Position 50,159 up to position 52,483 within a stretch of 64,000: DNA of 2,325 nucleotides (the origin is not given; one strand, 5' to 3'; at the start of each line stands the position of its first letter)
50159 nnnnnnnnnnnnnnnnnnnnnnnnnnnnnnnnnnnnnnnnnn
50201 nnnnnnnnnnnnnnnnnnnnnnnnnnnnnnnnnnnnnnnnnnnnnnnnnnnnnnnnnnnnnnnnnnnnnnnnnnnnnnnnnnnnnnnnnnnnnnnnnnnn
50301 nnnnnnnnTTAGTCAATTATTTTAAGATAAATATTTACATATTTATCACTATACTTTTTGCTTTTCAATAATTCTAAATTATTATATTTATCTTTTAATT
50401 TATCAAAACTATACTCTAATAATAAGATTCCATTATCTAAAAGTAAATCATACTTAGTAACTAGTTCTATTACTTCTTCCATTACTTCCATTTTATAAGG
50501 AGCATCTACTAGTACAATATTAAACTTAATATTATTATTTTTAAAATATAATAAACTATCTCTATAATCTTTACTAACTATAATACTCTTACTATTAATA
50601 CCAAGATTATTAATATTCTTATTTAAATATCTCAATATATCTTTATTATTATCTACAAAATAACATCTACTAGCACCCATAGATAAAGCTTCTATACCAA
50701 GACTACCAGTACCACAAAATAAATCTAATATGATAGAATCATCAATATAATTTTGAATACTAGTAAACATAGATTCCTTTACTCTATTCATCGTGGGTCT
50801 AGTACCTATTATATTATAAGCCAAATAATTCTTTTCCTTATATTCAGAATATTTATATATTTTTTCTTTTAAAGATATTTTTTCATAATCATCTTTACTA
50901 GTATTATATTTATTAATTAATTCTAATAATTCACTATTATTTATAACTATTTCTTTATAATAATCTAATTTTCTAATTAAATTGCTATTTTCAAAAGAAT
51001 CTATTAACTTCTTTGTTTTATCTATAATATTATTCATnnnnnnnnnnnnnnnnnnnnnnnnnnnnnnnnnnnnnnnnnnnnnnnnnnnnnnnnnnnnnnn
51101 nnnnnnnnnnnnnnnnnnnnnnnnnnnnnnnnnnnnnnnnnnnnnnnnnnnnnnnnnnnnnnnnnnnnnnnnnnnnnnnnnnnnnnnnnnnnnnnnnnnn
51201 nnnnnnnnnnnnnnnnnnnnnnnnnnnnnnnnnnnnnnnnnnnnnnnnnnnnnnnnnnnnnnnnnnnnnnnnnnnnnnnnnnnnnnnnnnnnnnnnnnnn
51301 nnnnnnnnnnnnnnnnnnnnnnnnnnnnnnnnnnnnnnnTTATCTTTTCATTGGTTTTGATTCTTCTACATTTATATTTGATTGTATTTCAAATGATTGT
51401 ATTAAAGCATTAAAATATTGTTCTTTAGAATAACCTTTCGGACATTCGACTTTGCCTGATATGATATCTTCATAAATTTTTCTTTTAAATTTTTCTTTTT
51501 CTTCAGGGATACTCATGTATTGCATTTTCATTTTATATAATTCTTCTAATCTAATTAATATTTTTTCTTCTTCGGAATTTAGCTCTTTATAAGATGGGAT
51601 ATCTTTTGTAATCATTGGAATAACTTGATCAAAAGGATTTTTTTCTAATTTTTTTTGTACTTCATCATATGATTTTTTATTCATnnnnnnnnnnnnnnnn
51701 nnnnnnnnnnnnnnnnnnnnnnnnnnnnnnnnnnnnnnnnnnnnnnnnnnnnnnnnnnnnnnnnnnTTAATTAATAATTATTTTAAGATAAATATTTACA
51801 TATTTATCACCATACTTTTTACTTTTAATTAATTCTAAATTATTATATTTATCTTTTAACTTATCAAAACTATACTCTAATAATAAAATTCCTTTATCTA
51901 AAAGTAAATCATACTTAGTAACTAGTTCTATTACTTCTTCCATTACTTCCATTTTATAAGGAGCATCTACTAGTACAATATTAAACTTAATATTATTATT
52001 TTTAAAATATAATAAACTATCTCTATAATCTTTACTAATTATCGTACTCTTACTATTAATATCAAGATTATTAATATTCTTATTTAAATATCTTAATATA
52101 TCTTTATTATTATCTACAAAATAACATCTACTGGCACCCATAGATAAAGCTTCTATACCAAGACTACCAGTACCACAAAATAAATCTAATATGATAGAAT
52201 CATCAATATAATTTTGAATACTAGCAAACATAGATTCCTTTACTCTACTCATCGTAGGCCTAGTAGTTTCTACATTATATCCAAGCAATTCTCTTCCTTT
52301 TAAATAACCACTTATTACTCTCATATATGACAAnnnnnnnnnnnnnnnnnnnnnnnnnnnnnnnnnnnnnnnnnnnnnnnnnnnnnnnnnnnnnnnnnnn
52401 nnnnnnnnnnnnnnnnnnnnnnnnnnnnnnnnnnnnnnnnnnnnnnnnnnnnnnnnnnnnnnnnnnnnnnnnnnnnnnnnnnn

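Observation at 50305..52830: About 1-kb segmental duplication of ylbF-like/rsmD/smpB-3' with gene fusion, pseudogene remnant and an inserted ORF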

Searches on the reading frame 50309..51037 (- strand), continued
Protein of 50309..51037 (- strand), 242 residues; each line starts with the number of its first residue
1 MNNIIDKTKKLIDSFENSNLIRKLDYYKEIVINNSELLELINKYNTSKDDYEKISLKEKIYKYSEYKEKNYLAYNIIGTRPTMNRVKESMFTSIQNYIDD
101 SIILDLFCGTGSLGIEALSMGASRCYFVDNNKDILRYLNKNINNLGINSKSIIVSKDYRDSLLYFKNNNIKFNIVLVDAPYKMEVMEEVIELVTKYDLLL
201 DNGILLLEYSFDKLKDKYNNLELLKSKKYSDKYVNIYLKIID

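Call 63: predict_structure(alignment_id=A2)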
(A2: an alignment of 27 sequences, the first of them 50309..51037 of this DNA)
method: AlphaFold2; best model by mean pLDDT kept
length: 242 residues; sequences in the alignment: 27
mean_pLDDT: 74.7   pTM: 0.64
mean pLDDT of the five models: 74.7, 72.9, 72.5, 70.7, 69.3
residues with pLDDT >= 90: 73; 70-90: 84; 50-70: 41; < 50: 44
segments of 3 or more residues with pLDDT < 50: 1-5, 7-9, 16-31, 65-83
pLDDT, mean of each block of 10 residues (from residue 1): 47 48 43 60 73 68 48 33 57 82 91 86 90 75 86 92 96 88 86 95 89 86 87 88 71
secondary structure, 60 per line:
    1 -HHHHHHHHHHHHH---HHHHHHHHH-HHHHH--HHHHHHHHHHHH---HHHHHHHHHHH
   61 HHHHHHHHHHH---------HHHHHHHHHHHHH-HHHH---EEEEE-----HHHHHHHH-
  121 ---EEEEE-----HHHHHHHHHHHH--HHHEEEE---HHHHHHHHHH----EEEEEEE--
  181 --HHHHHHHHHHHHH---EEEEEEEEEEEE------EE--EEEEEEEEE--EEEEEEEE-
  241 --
elements in order: H2-14 H18-26 H28-32 H35-46 H50-71 H81-93 H95-98 E102-106 H112-119 E124-128 H134-145 E151-154 H158-167 E172-178 H183-195 E199-210 E221-229 E232-239

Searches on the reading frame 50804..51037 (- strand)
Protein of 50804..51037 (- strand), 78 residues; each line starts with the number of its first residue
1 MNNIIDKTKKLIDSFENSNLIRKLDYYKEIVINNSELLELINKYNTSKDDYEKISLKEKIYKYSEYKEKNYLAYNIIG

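Call 28: find_homologous_proteins(query=window:50804-51037:-, max_evalue=0.001)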
Query seq(78 aa) (78 aa): 37 proteins with E <= 0.001 among 39 candidates.
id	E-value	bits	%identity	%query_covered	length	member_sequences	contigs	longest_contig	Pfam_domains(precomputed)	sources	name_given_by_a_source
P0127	3.1e-38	146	100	100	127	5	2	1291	PF03602.22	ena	-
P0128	3.7e-38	146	100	100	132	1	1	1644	PF03602.22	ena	-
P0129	4.7e-31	123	87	100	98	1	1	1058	-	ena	-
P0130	4.8e-29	117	100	81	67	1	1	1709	-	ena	-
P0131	8.3e-28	113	94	83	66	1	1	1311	-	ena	-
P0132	5.1e-27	110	91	87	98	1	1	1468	-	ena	-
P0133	4.9e-26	107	97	76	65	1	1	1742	-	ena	-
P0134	5.8e-26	107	100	73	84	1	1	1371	-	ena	-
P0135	5.2e-23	98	71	100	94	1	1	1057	-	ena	-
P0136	1.2e-22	97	79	87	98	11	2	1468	-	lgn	-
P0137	2.9e-22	95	78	87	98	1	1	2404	-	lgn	-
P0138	4.0e-22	95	71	100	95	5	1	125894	-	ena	-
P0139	8.0e-22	94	75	87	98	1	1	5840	-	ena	-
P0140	8.5e-22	94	75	87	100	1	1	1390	-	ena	-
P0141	1.1e-21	94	75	87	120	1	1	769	PF01134.29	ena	-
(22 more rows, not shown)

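Call 30: find_encoding_contigs(protein=P0132, flank=6000, max_places=4)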
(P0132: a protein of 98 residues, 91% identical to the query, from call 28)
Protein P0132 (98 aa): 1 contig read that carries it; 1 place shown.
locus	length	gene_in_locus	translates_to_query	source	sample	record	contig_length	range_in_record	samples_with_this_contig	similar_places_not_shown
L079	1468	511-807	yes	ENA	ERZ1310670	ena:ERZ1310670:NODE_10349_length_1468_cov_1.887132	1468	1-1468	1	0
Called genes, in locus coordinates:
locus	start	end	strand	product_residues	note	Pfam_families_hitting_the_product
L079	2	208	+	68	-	?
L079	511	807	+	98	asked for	-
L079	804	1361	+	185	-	PF03602:Cons_hypoth95, PF02475:TRM5-TYW2_MTfase (weak), PF13847:Methyltransf_31 (weak)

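Call 31: find_encoding_contigs(protein=P0136, flank=6000, max_places=4)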
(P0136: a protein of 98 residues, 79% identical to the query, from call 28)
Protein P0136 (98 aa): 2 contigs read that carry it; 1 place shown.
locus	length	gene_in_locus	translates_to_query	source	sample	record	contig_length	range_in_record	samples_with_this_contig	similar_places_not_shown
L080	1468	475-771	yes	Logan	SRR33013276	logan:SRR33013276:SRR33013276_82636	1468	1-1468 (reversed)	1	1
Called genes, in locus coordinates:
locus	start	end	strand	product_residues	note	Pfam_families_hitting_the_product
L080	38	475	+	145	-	PF01668:SmpB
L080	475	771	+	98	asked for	-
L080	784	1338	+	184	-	PF03602:Cons_hypoth95, PF02475:TRM5-TYW2_MTfase (weak), PF13847:Methyltransf_31 (weak), PF09445:Methyltransf_15 (weak)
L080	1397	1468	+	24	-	?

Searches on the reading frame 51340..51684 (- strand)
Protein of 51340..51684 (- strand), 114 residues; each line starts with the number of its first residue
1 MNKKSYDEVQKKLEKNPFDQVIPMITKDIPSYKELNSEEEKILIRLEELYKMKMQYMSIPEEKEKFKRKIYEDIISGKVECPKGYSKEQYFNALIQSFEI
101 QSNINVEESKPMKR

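Call 5: search_protein_families(library=pfam, proteins=[window:51340-51684:-], max_evalue=0.01)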
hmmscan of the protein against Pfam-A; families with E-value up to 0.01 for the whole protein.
window:51340-51684:- (114 aa): 0 families

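Call 20: find_homologous_proteins(query=window:51340-51684:-, max_evalue=0.01)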
Query window:51340-51684:- (114 aa): 6 proteins with E <= 0.01 among 26 candidates.
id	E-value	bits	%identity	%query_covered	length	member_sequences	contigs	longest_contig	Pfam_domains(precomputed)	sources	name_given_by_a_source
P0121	3.2e-63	228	99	100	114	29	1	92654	-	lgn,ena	-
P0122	4.4e-47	176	97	79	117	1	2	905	-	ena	-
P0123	1.2e-34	136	86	71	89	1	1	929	-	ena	-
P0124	2.5e-33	132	86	69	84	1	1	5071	-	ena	-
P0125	2.4e-30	123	93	61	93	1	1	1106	-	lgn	-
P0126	1.2e-17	82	100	39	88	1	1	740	-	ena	-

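Call 21: search_protein_families(library=phrogs, proteins=[window:51340-51684:-], max_evalue=0.1)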
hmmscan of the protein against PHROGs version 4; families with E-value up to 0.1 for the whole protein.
window:51340-51684:- (114 aa): 0 families

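Call 22: find_encoding_contigs(protein=P0124, flank=6000, max_places=3)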
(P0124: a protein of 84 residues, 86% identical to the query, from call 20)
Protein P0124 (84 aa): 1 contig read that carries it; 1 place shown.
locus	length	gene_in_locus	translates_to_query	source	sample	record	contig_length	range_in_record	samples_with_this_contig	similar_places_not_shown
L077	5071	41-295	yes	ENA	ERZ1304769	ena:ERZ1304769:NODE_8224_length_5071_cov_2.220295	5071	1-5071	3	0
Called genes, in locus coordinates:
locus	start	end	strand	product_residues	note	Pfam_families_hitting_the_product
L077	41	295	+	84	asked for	-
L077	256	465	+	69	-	PF00269:SASP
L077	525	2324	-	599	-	PF02690:Na_Pi_cotrans, PF01895:PhoU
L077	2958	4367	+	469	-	PF03030:H_PPase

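Call 23: find_encoding_contigs(protein=P0123, flank=6000, max_places=3)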
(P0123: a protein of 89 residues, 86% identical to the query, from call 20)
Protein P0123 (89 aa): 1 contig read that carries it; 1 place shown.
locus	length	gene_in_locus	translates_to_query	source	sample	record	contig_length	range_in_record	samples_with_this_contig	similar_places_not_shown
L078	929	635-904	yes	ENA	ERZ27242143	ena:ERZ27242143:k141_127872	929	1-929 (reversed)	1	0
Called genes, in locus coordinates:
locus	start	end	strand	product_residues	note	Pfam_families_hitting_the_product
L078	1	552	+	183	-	?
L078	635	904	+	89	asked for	-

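Call 42: search_protein_families(library=padloc, proteins=[window:51340-51684:-], max_evalue=1)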
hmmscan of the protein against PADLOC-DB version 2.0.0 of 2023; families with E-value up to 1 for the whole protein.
window:51340-51684:- (114 aa): 0 families

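Call 43: search_protein_families(library=ncbifam, proteins=[window:51340-51684:-], max_evalue=0.1)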
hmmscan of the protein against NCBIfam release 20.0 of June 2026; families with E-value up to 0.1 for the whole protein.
window:51340-51684:- (114 aa): 0 families

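Call 44: search_protein_families(library=pfam, proteins=[window:51340-51684:-], max_evalue=10)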
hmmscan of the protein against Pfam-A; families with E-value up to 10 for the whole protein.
window:51340-51684:- (114 aa): 2 families
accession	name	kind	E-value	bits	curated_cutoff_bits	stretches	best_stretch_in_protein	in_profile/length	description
PF22326.1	MMS21_N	-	0.033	14.7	27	1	29-83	6-60/103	E3 SUMO-protein ligase MMS21, N-terminal domain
PF14902.11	DUF4494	-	0.067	13.5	27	1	46-77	71-102/139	Domain of unknown function (DUF4494)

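Call 50: search_dna_similar(query=window:51340-51684:-, collection=phages, mode=protein, max_evalue=0.01)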
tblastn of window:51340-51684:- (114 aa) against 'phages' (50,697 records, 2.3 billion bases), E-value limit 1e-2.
No match.

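Call 51: search_dna_similar(query=window:51340-51684:-, collection=plasmids, mode=protein, max_evalue=0.01)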
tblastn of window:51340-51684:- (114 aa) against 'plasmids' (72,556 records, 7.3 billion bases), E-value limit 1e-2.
No match.

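Call 79: search_protein_representatives(protein=window:51340-51684:-)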
Query: 114 residues. Proteins with E-value up to 0.001 (for the whole library): 4; up to 1e-10: 4; up to 1e-30: 2. The best 4 are listed.
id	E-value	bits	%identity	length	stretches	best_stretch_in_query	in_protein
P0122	1.4e-47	176.3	98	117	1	26-114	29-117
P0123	3.8e-35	136.4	97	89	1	1-71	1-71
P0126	3.9e-18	81.8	98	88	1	1-45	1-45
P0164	1.6e-15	73.4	89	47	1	24-69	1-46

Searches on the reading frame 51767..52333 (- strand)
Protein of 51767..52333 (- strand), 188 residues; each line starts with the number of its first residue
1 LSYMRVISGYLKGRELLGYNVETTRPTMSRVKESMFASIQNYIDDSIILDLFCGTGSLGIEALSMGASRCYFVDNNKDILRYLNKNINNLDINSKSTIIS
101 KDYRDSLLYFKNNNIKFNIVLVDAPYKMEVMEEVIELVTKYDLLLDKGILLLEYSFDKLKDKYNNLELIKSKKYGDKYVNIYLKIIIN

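Call 5: search_protein_families(library=pfam, proteins=[window:51767-52333:-], max_evalue=0.01)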
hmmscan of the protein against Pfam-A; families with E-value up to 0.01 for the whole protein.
window:51767-52333:- (188 aa): 10 families
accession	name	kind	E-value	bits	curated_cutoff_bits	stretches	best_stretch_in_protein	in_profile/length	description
PF03602.21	Cons_hypoth95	-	2.4e-47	161.4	24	1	4-182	1-181/182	Conserved hypothetical protein 95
PF02475.24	TRM5-TYW2_MTfase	-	1e-05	26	28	1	44-137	36-126/164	TRM5/TYW2 methyltransferase domain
PF09445.16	Methyltransf_15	-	1.6e-05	25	22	1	47-125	3-80/165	RNA cap guanine-N2 methyltransferase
PF13649.12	Methyltransf_25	-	6.1e-05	24.1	27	1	48-122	1-70/97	Methyltransferase domain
PF13847.12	Methyltransf_31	-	0.00011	22.3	27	1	47-140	6-103/145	Methyltransferase domain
PF01170.24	UPF0020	-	0.00016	21.9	22.3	1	41-105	25-114/197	RMKL-like, methyltransferase domain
PF05175.20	MTS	-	0.00017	21.7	23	1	45-129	32-111/170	Methyltransferase small domain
PF06325.19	PrmA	-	0.00034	20.6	22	1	45-150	162-262/296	Ribosomal protein L11 methyltransferase (PrmA)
PF01189.24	Methyltr_RsmB-F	-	0.00074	19.7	27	1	44-125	8-88/199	16S rRNA methyltransferase RsmB/F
PF02086.21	MethyltransfD12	-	0.0024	18.1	22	1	32-136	5-106/253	D12 class N6 adenine-specific DNA methyltransferase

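Call 43: search_protein_families(library=ncbifam, proteins=[window:51767-52324:-], max_evalue=0.1)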
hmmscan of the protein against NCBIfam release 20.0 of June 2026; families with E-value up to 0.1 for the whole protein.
window:51767-52324:- (185 aa): 27 families (the best 25 are shown)
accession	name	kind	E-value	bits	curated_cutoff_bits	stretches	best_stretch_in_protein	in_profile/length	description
TIGR00095.1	TIGR00095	equivalog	1.3e-42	145.6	117.5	1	2-178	13-190/194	16S rRNA (guanine(966)-N(2))-methyltransferase RsmD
NF008157.0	PRK10909.1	equivalog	7.7e-25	87.9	302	1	1-154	13-162/199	16S rRNA (guanine(966)-N(2))-methyltransferase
NF011707.0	PRK15128.1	equivalog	4.1e-07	29.2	712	1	36-137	215-317/396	23S rRNA (cytosine(1962)-C(5))-methyltransferase RlmI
TIGR02469.1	CbiT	equivalog_domain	4.8e-07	30.1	78.3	1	24-119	3-94/124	precorrin-6Y C5,15-methyltransferase (decarboxylating) subunit CbiT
NF001785.0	PRK00517.2-2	equivalog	4.8e-06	25.9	188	1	38-166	142-264/282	50S ribosomal protein L11 methyltransferase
NF043040.1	corrin_prot_MT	hypoth_equivalog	7.7e-06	25.5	180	1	22-101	24-100/216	corrinoid protein-associated methyltransferase CpaM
TIGR00479.1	rumA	equivalog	8.9e-06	24.8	183.55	1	16-134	273-387/432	23S rRNA (uracil(1939)-C(5))-methyltransferase RlmD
NF046099.1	RSP_2647_MTase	equivalog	9.4e-06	24.7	600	1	36-122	212-298/391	RSP_2647 family RNA methyltransferase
NF008748.0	PRK11783.1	equivalog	1.2e-05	23.7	466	1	34-122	534-620/704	bifunctional 23S rRNA (guanine(2069)-N(7))-methyltransferase RlmK/23S rRNA (guanine(2445)-N(2))-methyltransferase RlmL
NF001556.0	PRK00377.1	equivalog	1.6e-05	24.8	238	1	41-119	40-117/198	cobalt-precorrin-6Y C(15)-methyltransferase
TIGR03534.1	RF_mod_PrmC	equivalog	1.7e-05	24.4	199.1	1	43-125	90-168/253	peptide chain release factor N(5)-glutamine methyltransferase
TIGR01177.1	TIGR01177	hypoth_equivalog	1.8e-05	24.2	316.55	1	43-126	184-261/330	TIGR01177 family methyltransferase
TIGR02987.1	met_A_Alw26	exception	6.2e-05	21.9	353.5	1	28-124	12-123/523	Alw26I/Eco31I/Esp3I family type II restriction adenine-specific DNA-methyltransferase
NF011529.0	PRK14968.1-3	equivalog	0.00013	21.5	162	1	40-134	33-119/198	putative methyltransferase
TIGR00536.1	hemK_fam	subfamily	0.00017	20.8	115.5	1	31-123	104-192/286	HemK family protein methyltransferase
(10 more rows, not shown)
